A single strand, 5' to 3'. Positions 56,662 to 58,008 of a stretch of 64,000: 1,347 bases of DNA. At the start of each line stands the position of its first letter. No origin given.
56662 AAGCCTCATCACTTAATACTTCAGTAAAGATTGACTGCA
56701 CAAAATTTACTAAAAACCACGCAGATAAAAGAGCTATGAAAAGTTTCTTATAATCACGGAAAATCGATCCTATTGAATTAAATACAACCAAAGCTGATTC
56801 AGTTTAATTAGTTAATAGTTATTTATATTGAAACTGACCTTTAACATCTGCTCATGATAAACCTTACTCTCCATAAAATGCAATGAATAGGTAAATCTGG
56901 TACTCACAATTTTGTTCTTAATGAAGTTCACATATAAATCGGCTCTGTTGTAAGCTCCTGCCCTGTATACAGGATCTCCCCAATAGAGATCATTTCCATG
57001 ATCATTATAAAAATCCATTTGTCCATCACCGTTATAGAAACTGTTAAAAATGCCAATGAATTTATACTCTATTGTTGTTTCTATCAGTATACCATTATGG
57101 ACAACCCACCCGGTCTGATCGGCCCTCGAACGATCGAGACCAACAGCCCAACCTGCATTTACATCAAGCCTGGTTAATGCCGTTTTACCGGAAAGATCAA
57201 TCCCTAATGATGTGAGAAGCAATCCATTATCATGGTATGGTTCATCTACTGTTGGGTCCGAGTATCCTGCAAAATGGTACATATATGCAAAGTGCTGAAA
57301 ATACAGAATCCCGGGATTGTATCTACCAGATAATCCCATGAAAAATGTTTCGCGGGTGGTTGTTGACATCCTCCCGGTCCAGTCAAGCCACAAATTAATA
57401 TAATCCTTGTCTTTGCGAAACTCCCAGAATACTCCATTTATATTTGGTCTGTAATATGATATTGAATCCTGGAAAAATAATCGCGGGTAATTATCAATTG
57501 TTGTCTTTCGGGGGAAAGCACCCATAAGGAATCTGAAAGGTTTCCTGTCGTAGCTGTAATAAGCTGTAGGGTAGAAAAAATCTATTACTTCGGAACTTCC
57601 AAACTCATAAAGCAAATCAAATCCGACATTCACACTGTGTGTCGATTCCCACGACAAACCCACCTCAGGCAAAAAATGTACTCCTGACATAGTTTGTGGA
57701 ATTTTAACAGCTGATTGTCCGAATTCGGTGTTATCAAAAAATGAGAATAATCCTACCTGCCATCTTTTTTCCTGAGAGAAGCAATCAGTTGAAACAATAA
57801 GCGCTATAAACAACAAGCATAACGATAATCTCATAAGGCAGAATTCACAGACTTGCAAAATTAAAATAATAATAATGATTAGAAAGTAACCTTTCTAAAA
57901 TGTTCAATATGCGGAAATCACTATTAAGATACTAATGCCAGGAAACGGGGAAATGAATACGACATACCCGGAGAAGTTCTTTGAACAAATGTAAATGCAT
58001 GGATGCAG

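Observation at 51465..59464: Envelope glycan cluster: two GT-C (GT39-like) paralogs, GtrA, Wzx-like flippase and two outer-membrane barrels, with no polyprenyl-P glycosyltransferase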

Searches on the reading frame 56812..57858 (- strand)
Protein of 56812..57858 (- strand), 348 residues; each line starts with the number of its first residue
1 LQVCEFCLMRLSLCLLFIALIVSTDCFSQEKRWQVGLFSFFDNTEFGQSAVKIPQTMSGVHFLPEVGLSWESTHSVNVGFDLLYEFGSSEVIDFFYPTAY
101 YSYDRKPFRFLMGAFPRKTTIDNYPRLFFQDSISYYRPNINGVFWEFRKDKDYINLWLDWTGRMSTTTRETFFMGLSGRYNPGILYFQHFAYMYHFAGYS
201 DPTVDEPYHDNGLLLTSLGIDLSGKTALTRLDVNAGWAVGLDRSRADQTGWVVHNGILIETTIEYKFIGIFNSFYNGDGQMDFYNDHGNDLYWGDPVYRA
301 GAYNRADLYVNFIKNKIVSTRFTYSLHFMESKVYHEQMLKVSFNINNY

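Call 3: search_protein_families(library=pfam, proteins=[window:56812-57858:-], max_evalue=0.01)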
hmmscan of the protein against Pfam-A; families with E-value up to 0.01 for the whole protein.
window:56812-57858:- (348 aa): 0 families

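Call 4: search_protein_families(library=ncbifam, proteins=[window:56812-57858:-], max_evalue=0.01)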
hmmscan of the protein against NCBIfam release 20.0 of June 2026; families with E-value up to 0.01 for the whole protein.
window:56812-57858:- (348 aa): 0 families

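Call 14: search_protein_families(library=pfam, proteins=[window:56812-57858:-], max_evalue=10)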
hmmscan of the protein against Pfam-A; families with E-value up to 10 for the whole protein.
window:56812-57858:- (348 aa): 0 families

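Call 29: find_homologous_proteins(query=window:56812-57858:-, max_evalue=0.001)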
Query window:56812-57858:- (348 aa): 542 proteins with E <= 0.001 among 1582 candidates; the best 120 are listed.
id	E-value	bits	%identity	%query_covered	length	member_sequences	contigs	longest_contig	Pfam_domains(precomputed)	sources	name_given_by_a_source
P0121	6.1e-235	797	100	98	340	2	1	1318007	PF28590.1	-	-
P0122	2.8e-210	716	90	95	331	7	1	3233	PF28590.1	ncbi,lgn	-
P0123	4.3e-165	567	69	98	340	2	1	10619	PF28590.1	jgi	-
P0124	2.2e-164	565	68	98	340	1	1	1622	PF28590.1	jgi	-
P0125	4.9e-164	564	69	98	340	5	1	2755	PF28590.1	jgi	jgi:hypothetical protein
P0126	4.3e-161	554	66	97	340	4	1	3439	PF28590.1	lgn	-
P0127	4.5e-161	554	67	98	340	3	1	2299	PF28590.1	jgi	jgi:hypothetical protein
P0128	1.3e-159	549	67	98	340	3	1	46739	PF28590.1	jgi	jgi:hypothetical protein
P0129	5.2e-158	544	65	98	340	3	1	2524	PF28590.1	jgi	jgi:hypothetical protein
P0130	1.9e-157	542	66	98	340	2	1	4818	PF28590.1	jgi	jgi:hypothetical protein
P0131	2.0e-157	542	67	93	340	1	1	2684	PF28590.1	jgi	jgi:hypothetical protein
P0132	2.7e-157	542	66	98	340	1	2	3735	PF28590.1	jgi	jgi:hypothetical protein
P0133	3.4e-157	541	64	97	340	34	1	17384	PF28590.1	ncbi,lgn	-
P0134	5.3e-157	541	63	100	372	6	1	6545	PF28590.1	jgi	jgi:hypothetical protein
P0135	5.4e-157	541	66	98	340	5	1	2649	PF28590.1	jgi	-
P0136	3.6e-156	538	62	98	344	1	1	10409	PF28590.1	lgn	-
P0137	5.0e-156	537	66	98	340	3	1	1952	PF28590.1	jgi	jgi:hypothetical protein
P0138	9.9e-156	536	67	93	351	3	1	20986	PF28590.1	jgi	jgi:hypothetical protein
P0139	4.8e-155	534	65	98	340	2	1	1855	PF28590.1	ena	-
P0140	5.2e-155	534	66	98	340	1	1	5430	PF28590.1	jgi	jgi:hypothetical protein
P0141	1.5e-154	532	63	98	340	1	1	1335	PF28590.1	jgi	jgi:hypothetical protein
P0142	1.4e-152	526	64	98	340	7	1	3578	PF28590.1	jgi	jgi:hypothetical protein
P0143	1.4e-152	526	63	97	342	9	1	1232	PF28590.1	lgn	-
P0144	1.5e-152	526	62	98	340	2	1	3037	PF28590.1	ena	-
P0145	3.6e-152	525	64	98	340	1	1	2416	PF28590.1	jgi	jgi:hypothetical protein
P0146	1.1e-149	516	66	93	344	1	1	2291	PF28590.1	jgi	jgi:hypothetical protein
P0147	1.9e-149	516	62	93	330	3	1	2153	PF28590.1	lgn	-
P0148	1.4e-148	513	63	97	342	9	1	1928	PF28590.1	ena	-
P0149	2.9e-148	512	63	97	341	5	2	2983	PF28590.1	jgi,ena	-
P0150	6.0e-148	511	62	97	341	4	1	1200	PF28590.1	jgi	jgi:hypothetical protein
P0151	6.6e-148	511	64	92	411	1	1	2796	PF28590.1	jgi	jgi:hypothetical protein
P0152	1.6e-147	509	62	97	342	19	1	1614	PF28590.1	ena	-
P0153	1.7e-147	509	61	97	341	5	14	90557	PF28590.1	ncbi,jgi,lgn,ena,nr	ncbi:MAG: hypothetical protein A2X04_14605 [Bacteroidetes bacterium GWF2_41_9]|nr:MAG: hypothetical 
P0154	2.6e-147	509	63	98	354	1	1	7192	PF28590.1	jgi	jgi:hypothetical protein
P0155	3.9e-147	508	61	97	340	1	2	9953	PF28590.1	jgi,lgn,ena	-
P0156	1.2e-146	507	61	98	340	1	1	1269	PF28590.1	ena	-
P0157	1.5e-146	506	64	94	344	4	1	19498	PF28590.1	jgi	jgi:hypothetical protein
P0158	1.9e-146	506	60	97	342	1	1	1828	PF28590.1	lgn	-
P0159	2.8e-146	505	59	99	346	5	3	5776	PF28590.1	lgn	-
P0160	3.8e-146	505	60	97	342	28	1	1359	PF28590.1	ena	-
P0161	4.1e-146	505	61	97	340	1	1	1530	PF28590.1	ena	-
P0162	3.8e-145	502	60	97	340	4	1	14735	PF28590.1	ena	-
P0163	4.5e-145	501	61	97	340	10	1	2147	PF28590.1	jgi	jgi:hypothetical protein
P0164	4.8e-145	501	60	97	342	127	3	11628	PF28590.1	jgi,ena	jgi:hypothetical protein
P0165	9.4e-145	500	60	97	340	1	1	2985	PF28590.1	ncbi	-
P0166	1.4e-144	500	61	97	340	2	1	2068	PF28590.1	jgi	jgi:hypothetical protein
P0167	2.0e-144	499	60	97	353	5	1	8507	PF28590.1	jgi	jgi:hypothetical protein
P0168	5.5e-144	498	61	98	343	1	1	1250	PF28590.1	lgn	-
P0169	1.1e-143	497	59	98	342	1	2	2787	PF28590.1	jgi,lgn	jgi:hypothetical protein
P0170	1.2e-143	497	60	97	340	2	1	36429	PF28590.1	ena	-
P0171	1.3e-143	497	61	96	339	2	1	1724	PF28590.1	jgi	jgi:hypothetical protein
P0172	1.7e-143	496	60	98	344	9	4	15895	PF28590.1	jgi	jgi:hypothetical protein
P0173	2.2e-143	496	61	97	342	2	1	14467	PF28590.1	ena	-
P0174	3.3e-143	495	63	91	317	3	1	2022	PF28590.1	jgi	jgi:hypothetical protein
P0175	1.3e-142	493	59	98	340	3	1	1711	PF28590.1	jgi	jgi:hypothetical protein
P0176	1.4e-142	493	60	97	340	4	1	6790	PF28590.1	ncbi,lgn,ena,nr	ncbi:MAG: hypothetical protein A2V50_01760 [Bacteroidetes bacterium RBG_19FT_COMBO_42_10]|nr:MAG: hy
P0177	1.6e-142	493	61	94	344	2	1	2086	PF28590.1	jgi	-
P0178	1.9e-142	493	60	97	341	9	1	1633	PF28590.1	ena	-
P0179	4.0e-142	492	60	97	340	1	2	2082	PF28590.1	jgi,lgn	jgi:hypothetical protein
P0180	6.1e-142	491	57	98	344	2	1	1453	PF28590.1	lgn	-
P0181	6.7e-142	491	60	97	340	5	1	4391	PF28590.1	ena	-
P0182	1.7e-141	490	60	94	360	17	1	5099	PF28590.1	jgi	-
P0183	2.2e-141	489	61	97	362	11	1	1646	PF28590.1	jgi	jgi:hypothetical protein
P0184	2.2e-141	489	60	97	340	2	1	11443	PF28590.1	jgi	-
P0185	2.3e-141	489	60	97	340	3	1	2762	PF28590.1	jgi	jgi:hypothetical protein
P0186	2.4e-141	489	59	97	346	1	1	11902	PF28590.1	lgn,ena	-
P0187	2.6e-141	489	61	98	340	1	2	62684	PF28590.1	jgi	jgi:hypothetical protein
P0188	2.7e-141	489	60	94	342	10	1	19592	PF28590.1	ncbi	-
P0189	3.1e-141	489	60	97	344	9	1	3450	PF28590.1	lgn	-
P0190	3.2e-141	489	61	97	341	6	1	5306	PF28590.1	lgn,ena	-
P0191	5.9e-141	488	59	97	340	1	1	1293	PF28590.1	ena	-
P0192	6.6e-141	488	60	97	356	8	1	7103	PF28590.1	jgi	jgi:hypothetical protein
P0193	1.1e-140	487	61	94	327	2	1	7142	PF28590.1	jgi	jgi:hypothetical protein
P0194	1.4e-140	487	60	97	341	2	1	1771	PF28590.1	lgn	-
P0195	1.8e-140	486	59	97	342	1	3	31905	PF28590.1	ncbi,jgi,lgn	jgi:hypothetical protein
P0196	2.1e-140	486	60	97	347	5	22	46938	PF28590.1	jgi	jgi:hypothetical protein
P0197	2.7e-140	486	59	97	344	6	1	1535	PF28590.1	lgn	-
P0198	3.6e-140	485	58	97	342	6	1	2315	PF28590.1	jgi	-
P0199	4.1e-140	485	59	97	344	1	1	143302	PF28590.1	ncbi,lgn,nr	ncbi:MAG: hypothetical protein MUO72_19425 [Bacteroidales bacterium]|nr:hypothetical protein [Bacter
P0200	4.5e-140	485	59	97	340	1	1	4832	PF28590.1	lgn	-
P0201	5.0e-140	485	57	98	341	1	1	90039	PF28590.1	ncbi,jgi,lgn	jgi:hypothetical protein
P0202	6.4e-140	484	58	96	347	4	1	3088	PF28590.1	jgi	jgi:hypothetical protein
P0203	6.5e-140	484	59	97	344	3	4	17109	PF28590.1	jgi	jgi:hypothetical protein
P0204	7.4e-140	484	59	97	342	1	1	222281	PF28590.1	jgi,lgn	jgi:hypothetical protein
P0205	8.2e-140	484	57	99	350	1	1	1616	PF28590.1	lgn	-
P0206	8.4e-140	484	58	97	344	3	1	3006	PF28590.1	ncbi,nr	ncbi:MAG: hypothetical protein QG576_1050 [Bacteroidota bacterium]|nr:hypothetical protein [Bacteroi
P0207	9.6e-140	484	59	98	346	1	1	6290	PF28590.1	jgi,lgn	jgi:hypothetical protein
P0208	1.0e-139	484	59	95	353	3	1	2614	PF28590.1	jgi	jgi:hypothetical protein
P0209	1.4e-139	483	60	97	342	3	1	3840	PF28590.1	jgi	jgi:hypothetical protein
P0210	1.4e-139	483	60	97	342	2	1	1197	PF28590.1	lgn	-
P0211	1.9e-139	483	59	98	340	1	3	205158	PF28590.1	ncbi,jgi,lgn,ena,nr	ncbi:MAG TPA: hypothetical protein VMV47_07945 [Bacteroidales bacterium]|nr:hypothetical protein [Ba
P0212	2.0e-139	483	59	97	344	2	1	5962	PF28590.1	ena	-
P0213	2.5e-139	482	59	97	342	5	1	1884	PF28590.1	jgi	jgi:hypothetical protein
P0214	3.2e-139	482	58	97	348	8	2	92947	PF28590.1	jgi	jgi:hypothetical protein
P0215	4.0e-139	482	59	99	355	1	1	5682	PF28590.1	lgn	-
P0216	5.5e-139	481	58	97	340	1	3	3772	PF28590.1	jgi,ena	jgi:hypothetical protein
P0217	6.2e-139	481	58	97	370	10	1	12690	PF28590.1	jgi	-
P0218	6.6e-139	481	57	100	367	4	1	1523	PF28590.1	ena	-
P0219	8.3e-139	481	60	98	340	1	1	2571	PF28590.1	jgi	jgi:hypothetical protein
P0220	8.7e-139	481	58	97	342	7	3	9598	PF28590.1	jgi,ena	jgi:hypothetical protein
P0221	9.4e-139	481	59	97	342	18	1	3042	PF28590.1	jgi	-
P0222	1.1e-138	480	59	97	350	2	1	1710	PF28590.1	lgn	-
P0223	1.5e-138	480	58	97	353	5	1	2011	PF28590.1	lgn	-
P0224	1.6e-138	480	58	99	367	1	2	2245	PF28590.1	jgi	jgi:hypothetical protein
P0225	2.1e-138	479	60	97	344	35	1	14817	PF28590.1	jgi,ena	-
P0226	2.2e-138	479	58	97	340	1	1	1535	PF28590.1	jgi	jgi:hypothetical protein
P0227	2.7e-138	479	59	97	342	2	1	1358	PF28590.1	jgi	jgi:hypothetical protein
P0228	3.8e-138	479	63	92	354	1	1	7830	PF28590.1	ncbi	-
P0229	3.8e-138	479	59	93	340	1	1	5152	PF28590.1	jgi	jgi:hypothetical protein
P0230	4.4e-138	478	58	97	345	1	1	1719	PF28590.1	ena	-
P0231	4.6e-138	478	60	95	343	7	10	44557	PF28590.1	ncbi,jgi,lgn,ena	jgi:hypothetical protein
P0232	5.1e-138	478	61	93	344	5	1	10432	PF28590.1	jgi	jgi:hypothetical protein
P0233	5.6e-138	478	59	97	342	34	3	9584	PF28590.1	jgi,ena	jgi:hypothetical protein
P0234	7.2e-138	478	60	96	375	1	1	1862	PF28590.1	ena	-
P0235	1.2e-137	477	60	96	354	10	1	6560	PF28590.1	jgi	-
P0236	1.2e-137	477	58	96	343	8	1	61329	PF28590.1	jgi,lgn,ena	jgi:hypothetical protein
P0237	1.4e-137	477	59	97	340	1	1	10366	PF28590.1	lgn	-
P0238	1.6e-137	476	59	97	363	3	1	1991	PF28590.1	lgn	-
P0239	1.9e-137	476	59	97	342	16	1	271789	PF28590.1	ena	-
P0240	2.4e-137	476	58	98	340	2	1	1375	PF28590.1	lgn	-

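Call 32: find_encoding_contigs(protein=P0121, flank=10000, max_places=3)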
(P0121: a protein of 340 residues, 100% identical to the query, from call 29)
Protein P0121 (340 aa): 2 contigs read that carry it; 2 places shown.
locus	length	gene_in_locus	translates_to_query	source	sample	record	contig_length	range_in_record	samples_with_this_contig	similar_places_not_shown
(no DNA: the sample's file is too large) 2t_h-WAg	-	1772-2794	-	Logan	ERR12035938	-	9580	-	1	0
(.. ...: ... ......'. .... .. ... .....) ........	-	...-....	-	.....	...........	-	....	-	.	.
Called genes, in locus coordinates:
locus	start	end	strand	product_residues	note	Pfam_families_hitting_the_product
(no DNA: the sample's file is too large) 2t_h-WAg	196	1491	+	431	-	PF13440:Polysacc_synt_3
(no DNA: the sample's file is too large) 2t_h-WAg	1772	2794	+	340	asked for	PF28590:Lipid_A_deac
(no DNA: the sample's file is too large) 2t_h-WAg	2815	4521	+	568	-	PF13231:PMT_2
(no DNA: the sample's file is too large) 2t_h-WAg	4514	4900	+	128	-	PF04138:GtrA_DPMS_TM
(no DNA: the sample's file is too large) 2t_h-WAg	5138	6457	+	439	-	-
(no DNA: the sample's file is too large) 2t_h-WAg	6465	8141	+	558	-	PF13231:PMT_2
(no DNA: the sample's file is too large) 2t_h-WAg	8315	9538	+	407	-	-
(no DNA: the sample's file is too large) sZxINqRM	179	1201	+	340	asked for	PF28590:Lipid_A_deac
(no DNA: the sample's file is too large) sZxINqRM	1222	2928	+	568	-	PF13231:PMT_2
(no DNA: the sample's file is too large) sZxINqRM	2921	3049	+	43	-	?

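Call 43: search_solved_structures(query=A3, max_evalue=10)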
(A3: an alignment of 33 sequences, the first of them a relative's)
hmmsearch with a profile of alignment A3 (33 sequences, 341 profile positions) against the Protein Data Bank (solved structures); distinct sequences matched with E-value up to 10: 4.
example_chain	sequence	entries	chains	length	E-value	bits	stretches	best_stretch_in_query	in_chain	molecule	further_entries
4kfr_A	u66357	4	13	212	0.082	15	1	169-218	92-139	Genome packaging NTPase B204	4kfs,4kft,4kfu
4yxx_A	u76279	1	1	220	0.097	14.8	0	158-236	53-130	dTor_6x35L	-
9e68_G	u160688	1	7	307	0.6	12.2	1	18-112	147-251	MscS/YnaI chimera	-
8c3w_A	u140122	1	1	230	0.82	11.7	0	157-234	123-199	dnHEM1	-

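Call 47: predict_structure(alignment_id=A3)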
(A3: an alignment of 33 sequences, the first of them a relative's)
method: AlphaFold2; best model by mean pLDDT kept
length: 340 residues; sequences in the alignment: 33
mean_pLDDT: 78.6   pTM: 0.73
mean pLDDT of the five models: 78.6, 77.0, 76.6, 75.0, 74.0
residues with pLDDT >= 90: 106; 70-90: 153; 50-70: 59; < 50: 22
segments of 3 or more residues with pLDDT < 50: 16-19, 35-48, 154-156
pLDDT, mean of each block of 10 residues (from residue 1): 83 55 78 46 44 84 87 80 80 93 89 74 60 90 91 57 81 95 80 58 89 93 95 82 91 94 93 72 60 85 86 84 75 69
secondary structure, 60 per line:
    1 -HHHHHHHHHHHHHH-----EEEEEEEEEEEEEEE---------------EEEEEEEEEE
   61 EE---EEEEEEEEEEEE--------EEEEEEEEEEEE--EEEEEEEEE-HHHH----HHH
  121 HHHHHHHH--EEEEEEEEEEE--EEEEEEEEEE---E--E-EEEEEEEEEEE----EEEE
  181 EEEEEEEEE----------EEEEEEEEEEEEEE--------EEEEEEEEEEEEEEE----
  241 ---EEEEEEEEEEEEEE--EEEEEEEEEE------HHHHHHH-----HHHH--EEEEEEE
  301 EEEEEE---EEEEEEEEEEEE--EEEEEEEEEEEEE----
elements in order: H2-15 E21-35 E51-62 E66-77 E86-97 E100-108 H110-113 H118-128 E131-141 E144-153 E162-172 E177-189 E200-213 E222-236 E244-257 E260-269 H276-282 H288-291 E294-306 E310-321 E324-336

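Call 49: find_encoding_contigs(protein=P0211, flank=8000, max_places=1)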
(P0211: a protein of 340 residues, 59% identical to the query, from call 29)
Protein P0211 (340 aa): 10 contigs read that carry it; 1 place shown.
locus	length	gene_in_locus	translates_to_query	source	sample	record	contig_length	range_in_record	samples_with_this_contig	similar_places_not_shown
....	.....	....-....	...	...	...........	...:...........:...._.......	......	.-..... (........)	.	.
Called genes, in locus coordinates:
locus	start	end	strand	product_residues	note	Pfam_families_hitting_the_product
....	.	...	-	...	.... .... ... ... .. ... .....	-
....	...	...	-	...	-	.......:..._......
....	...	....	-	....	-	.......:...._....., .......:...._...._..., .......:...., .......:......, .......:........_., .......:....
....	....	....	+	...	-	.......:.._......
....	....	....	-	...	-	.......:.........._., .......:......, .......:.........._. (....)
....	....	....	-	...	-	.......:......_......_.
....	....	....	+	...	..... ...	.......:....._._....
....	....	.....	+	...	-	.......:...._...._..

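Call 50: find_encoding_contigs(protein=P0239, flank=8000, max_places=1)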
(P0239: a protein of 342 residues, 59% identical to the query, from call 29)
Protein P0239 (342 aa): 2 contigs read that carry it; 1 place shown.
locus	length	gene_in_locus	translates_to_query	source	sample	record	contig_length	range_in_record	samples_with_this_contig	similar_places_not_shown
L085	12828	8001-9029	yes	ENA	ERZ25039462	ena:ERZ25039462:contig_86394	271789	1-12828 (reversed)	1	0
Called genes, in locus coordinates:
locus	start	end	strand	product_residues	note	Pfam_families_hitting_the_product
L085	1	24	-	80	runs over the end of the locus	PF03461:TRCF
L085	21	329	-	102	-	-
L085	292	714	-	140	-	PF00271:Helicase_C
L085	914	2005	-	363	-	PF02559:CarD_TRCF_RID, PF00270:DEAD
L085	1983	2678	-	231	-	PF17757:UvrB_inter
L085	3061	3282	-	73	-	PF18913:FBPase_C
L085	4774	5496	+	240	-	PF00696:AA_kinase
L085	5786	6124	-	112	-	PF01979:Amidohydro_1 (weak)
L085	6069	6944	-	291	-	PF01979:Amidohydro_1 (faint)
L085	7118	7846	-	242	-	PF00535:Glycos_transf_2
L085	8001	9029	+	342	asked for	PF28590:Lipid_A_deac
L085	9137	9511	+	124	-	PF04138:GtrA_DPMS_TM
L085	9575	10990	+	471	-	PF01103:Omp85 (faint)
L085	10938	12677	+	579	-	PF13231:PMT_2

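Call 53: fold_search(model_id=the predicted structure, library=pdb)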
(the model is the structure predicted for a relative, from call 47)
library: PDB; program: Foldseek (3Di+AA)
matches with E <= 10: 869; with E <= 0.001: 162
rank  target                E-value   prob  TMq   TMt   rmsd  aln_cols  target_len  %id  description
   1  4foz                  4.6e-08  1.00  0.42  0.39  15.7       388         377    9  Crystal Structure of OccD1 (OprD) Y282R/D307H (released 2013-03-13)
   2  3wi5                  6.2e-08  1.00  0.49  0.53   8.1       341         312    8  Crystal structure of the Loop 7 mutant PorB from Neisseria meningitidis serogroup B (released 2014-01-01)
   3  3wi4                  8.4e-08  1.00  0.45  0.49   8.7       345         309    8  Crystal structure of wild-type PorB from Neisseria meningitidis serogroup B (released 2014-01-01)
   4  9a32_MODEL_1_A        1.4e-07  1.00  0.49  0.47  10.0       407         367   11  Model of E. coli OmpC by in-cell photo-crosslinking MS and deep learning (released 2023-02-24)
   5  8bym_A                1.4e-07  1.00  0.55  0.57   7.3       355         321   10  Outer membrane attachment porin OmpM1 from Veillonella parvula (released 2023-11-08)
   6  8byt_A                1.9e-07  1.00  0.53  0.57   7.1       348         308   11  Outer membrane attachment porin OmpM1 from Veillonella parvula, C3 symmetry (released 2023-11-08)
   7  2odj_B                2.0e-07  1.00  0.40  0.36  13.4       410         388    9  Crystal structure of the outer membrane protein OprD from Pseudomonas aeruginosa (released 2007-10-16)
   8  8bys_B                2.3e-07  1.00  0.53  0.56   7.2       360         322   10  Outer membrane attachment porin OmpM1 from Veillonella parvula, native (released 2023-11-08)
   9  7de8                  3.1e-07  1.00  0.45  0.45   8.6       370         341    9  Crystal Structure of outer membrane protein PorB with G103K mutations from Neisseria meningitidis W135 (released 2021-03-31)
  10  3sy9_C                4.7e-07  1.00  0.44  0.42  16.2       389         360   10  Crystal structure of Pseudomonas aeruginosa OccD2 (OpdC) (released 2012-02-08)
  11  3sy7                  4.9e-07  1.00  0.42  0.38  16.0       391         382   10  Improved crystal structure of Pseudomonas aeruginosa OprD (released 2012-02-08)
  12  4fsp                  6.2e-07  1.00  0.48  0.46   9.6       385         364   12  Crystal Structure of Pseudomonas aeruginosa OccK11 (OpdR) (released 2013-07-24)
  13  6ehe                  6.9e-07  1.00  0.53  0.58   6.5       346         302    8  OmpTdeltaL8 (loop L8 deletion mutant of OmpT), an outer membrane protein of Vibrio cholerae (released 2018-04-25)
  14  5mdo_A                9.2e-07  1.00  0.56  0.56   6.2       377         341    8  Crystal structure of in vitro folded Chitoporin VhChip from Vibrio harveyi (crystal form I) (released 2017-12-20)
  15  3t24_C                9.2e-07  1.00  0.39  0.37  13.8       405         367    9  Crystal structure of Pseudomonas aeruginosa OpdQ (released 2012-02-08)
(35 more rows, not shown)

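Call 71: search_protein_representatives(alignment_id=A3)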
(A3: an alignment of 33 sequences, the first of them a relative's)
Query: 33 sequences, 341 profile positions. Proteins with E-value up to 0.001 (for the whole library): 728; up to 1e-10: 561; up to 1e-30: 252. The best 150 are listed.
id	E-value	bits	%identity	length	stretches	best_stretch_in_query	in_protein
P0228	6.2e-174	594.1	-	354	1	5-339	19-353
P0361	1.7e-139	480.9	-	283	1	1-283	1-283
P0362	9.3e-130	448.9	-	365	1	1-340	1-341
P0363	1.8e-119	415.1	-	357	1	4-340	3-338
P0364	1.6e-109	382.4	-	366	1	6-340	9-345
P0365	1.5e-102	359.5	-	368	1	9-340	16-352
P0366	1.7e-101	356.0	-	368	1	5-340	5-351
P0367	9.1e-95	333.8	-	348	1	5-340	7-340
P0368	7.3e-93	327.6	-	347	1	6-339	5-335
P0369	9.1e-90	317.4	-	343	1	7-339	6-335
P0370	3.4e-86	305.7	-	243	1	119-340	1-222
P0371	3.0e-85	302.5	-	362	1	2-340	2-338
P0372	6.5e-85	301.5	-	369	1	1-339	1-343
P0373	5.2e-83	295.2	-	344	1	5-338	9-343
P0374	1.3e-82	293.8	-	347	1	3-337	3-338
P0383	2.8e-73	263.2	-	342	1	2-338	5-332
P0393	1.7e-66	240.9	-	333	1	1-339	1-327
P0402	2.7e-63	230.4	-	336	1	4-337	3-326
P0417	6.6e-59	215.9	-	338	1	5-338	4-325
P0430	1.1e-54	202.1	-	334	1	1-340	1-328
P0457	6.1e-50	186.5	-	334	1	3-339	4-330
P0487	1.6e-46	175.2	-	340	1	3-336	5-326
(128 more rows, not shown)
